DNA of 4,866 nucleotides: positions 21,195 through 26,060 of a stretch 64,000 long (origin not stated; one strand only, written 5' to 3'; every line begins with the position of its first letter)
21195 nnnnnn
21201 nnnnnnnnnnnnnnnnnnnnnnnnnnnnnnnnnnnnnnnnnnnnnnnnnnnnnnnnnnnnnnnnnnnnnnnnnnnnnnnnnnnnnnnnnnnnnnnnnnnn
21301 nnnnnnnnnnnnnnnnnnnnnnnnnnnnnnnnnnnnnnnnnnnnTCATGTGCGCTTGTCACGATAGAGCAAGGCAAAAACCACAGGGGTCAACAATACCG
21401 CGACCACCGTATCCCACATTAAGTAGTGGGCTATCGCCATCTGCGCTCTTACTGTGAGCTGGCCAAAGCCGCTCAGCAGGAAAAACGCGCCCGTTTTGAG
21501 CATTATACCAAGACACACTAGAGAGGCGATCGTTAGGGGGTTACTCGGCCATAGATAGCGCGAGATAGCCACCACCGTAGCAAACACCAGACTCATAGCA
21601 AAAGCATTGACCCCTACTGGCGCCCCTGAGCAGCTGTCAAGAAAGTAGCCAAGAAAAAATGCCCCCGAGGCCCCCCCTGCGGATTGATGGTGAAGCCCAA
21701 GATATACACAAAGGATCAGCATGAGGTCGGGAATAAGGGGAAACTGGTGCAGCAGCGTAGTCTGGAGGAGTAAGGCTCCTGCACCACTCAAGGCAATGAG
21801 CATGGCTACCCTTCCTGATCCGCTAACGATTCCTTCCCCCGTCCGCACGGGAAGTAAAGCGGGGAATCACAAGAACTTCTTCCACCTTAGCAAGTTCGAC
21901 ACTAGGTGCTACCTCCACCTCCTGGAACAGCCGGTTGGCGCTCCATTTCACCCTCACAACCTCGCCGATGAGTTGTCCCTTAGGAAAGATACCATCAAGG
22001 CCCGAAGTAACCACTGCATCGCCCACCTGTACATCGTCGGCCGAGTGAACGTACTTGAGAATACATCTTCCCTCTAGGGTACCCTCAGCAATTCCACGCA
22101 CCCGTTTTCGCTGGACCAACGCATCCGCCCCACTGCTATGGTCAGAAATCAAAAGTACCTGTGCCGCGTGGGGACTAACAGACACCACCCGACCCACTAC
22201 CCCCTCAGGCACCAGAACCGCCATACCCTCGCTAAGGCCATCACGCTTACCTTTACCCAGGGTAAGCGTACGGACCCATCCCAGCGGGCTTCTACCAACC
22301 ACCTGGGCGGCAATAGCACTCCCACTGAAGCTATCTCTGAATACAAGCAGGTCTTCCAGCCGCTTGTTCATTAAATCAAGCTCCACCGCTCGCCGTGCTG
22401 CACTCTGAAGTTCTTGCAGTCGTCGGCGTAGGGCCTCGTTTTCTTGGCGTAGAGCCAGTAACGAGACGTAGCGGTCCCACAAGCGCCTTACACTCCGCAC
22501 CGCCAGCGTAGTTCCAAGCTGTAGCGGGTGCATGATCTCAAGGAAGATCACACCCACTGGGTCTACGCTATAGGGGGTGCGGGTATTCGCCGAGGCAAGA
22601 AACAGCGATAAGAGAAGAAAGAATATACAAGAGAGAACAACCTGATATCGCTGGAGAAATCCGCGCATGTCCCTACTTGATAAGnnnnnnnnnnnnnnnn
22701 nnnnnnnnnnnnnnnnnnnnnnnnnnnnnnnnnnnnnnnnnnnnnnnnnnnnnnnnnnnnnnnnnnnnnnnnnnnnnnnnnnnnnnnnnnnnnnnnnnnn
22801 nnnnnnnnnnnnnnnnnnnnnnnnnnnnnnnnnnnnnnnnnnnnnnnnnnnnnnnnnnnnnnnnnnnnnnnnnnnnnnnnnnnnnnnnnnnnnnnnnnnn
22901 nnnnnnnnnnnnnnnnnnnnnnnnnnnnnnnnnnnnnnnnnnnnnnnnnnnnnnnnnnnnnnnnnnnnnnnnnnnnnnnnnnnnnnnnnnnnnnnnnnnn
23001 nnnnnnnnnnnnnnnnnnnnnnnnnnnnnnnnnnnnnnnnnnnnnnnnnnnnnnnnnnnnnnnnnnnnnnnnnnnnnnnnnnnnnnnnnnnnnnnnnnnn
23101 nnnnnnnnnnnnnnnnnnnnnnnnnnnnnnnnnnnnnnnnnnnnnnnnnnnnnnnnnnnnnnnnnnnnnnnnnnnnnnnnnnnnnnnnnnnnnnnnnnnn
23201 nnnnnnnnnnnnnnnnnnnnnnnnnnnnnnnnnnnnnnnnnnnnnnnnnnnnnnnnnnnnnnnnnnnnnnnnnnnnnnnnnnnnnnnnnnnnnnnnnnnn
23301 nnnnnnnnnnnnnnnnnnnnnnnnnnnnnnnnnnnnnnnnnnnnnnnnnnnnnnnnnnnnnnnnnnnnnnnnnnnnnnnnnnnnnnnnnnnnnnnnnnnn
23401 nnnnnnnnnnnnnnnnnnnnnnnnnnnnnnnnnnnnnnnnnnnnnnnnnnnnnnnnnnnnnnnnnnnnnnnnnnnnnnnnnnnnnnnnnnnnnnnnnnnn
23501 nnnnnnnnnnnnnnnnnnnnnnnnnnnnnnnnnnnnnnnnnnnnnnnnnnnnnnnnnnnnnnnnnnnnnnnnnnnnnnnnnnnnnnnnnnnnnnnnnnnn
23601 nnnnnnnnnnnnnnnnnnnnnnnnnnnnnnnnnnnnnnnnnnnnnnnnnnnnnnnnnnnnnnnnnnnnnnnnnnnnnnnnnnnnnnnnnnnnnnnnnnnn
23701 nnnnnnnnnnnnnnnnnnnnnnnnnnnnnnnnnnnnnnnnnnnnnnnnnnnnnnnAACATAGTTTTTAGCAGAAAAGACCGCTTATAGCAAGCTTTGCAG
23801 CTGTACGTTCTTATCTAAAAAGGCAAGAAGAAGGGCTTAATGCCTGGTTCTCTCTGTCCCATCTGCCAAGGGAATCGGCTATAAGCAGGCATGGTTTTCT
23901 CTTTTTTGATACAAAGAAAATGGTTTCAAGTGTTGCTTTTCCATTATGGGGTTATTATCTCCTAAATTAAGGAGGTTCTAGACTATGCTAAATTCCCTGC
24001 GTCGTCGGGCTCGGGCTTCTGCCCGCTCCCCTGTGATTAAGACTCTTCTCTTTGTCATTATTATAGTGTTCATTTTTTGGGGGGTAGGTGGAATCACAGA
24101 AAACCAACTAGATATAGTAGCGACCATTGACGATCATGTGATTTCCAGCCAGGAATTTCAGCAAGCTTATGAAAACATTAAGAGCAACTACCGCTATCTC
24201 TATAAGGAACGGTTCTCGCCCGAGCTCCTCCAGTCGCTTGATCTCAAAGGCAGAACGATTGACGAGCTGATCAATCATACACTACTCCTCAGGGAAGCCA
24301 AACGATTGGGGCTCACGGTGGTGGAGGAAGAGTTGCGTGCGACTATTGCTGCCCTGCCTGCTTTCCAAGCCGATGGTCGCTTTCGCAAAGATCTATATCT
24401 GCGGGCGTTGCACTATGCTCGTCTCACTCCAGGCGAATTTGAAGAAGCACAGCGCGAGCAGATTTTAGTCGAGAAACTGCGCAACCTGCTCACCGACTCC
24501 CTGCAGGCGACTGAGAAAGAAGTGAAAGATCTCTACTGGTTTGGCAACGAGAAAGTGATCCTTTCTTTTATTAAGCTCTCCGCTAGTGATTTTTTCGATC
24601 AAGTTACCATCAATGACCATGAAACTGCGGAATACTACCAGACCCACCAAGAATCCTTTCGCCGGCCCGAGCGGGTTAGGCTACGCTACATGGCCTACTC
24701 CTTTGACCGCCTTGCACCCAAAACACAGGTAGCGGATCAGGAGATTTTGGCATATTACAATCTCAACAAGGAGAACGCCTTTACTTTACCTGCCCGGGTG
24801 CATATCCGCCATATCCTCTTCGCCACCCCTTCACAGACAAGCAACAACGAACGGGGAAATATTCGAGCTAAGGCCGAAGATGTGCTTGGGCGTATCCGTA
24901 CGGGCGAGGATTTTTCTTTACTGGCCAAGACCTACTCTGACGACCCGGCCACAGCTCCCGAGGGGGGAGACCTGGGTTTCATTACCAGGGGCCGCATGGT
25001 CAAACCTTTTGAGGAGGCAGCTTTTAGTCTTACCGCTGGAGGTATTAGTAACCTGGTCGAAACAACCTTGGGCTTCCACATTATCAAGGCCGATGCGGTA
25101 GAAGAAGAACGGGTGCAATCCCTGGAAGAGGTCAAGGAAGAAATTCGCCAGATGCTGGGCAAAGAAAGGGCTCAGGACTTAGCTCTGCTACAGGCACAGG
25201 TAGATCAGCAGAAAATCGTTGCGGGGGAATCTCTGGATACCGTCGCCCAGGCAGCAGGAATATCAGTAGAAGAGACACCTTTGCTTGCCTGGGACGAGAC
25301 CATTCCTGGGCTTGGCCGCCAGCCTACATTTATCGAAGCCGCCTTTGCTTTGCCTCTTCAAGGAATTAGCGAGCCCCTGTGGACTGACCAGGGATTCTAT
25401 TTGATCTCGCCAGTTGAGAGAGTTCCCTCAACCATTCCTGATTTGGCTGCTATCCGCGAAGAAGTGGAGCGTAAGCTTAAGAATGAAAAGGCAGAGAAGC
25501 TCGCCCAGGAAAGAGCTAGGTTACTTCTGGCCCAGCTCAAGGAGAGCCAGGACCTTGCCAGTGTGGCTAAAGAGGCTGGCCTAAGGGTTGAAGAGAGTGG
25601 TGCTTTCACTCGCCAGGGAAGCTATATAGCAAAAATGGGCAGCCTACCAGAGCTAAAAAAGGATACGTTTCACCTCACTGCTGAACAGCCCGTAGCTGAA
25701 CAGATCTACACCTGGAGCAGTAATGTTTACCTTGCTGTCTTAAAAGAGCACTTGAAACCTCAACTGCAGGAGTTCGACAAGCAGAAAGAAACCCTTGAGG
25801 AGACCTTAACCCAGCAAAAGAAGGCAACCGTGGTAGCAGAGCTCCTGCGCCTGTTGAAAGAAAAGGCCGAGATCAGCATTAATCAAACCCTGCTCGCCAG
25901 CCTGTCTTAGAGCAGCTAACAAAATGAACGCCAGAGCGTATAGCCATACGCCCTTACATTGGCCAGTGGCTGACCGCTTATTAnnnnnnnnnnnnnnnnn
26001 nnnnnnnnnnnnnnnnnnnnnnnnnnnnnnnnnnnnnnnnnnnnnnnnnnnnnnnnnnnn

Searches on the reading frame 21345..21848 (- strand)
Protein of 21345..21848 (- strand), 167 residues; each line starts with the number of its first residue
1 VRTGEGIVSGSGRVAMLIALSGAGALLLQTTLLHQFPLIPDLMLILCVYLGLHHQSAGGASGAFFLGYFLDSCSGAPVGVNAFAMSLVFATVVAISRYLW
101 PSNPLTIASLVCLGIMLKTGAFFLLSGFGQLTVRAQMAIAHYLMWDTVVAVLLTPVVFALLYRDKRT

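Call 25: search_protein_families(library=pfam, proteins=[window:21345-21848:-], max_evalue=0.001)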
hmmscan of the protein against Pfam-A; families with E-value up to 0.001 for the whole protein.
window:21345-21848:- (167 aa): 1 family
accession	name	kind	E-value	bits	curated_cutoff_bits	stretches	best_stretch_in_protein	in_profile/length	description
PF04093.17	MreD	-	4.2e-11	43.6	24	1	37-161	31-155/158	rod shape-determining protein MreD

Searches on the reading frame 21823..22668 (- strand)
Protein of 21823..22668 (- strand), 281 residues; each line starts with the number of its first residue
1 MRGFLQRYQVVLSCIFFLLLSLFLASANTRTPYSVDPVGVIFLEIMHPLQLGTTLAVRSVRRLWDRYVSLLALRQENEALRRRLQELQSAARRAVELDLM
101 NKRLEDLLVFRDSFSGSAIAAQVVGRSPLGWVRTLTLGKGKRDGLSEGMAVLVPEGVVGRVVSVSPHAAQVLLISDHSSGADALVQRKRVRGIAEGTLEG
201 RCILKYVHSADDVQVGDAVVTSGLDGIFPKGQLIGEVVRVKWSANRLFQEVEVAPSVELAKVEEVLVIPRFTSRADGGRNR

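Call 25: search_protein_families(library=pfam, proteins=[window:21823-22668:-], max_evalue=0.001)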
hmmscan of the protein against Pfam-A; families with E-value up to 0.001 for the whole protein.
window:21823-22668:- (281 aa): 1 family
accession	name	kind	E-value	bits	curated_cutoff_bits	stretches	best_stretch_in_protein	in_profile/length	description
PF04085.20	MreC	-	7.2e-45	152.8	28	1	123-268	1-146/147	Rod shape-determining protein MreC, barrel core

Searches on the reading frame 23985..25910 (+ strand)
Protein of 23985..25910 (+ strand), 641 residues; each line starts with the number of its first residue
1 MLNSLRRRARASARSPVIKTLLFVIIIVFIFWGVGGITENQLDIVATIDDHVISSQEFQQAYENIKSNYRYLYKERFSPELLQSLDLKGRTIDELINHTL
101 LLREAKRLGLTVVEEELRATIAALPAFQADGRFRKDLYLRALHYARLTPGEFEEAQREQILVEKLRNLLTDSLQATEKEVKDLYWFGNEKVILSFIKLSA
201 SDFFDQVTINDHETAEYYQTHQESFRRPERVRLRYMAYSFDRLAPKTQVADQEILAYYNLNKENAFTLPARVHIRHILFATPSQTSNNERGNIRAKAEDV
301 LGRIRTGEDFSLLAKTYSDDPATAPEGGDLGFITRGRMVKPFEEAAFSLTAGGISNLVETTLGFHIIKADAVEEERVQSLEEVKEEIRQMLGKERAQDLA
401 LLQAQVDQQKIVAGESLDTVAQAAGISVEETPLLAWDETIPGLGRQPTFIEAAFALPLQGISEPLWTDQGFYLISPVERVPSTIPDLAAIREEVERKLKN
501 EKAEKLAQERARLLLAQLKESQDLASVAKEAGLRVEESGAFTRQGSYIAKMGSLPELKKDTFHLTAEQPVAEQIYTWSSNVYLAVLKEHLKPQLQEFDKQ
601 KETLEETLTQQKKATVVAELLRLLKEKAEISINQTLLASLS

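Call 24: search_protein_families(library=pfam, proteins=[window:23985-25910:+], max_evalue=0.001)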
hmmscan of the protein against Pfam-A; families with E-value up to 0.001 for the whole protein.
window:23985-25910:+ (641 aa): 6 families
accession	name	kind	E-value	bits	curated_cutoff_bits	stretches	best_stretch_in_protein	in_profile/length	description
PF13624.11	SurA_N_3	-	6.8e-44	150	27.2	1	1-166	1-162/162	SurA-like N-terminal domain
PF13616.12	Rotamase_3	-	2.6e-34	118.7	22.5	1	268-370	12-113/116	PPIC-type PPIASE domain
PF00639.27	Rotamase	-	4.9e-31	108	21.7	1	276-370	1-96/97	PPIC-type PPIASE domain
PF13623.11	SurA_N_2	-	4.7e-28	98.3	28.5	1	10-141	5-144/145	SurA-like N-terminal domain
PF13145.12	Rotamase_2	-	1.6e-24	87.5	27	2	249-385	1-121/121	PPIC-type PPIASE domain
PF09312.16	SurA_N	-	2.1e-06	28.3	30.8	1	44-165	4-117/118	SurA N-terminal domain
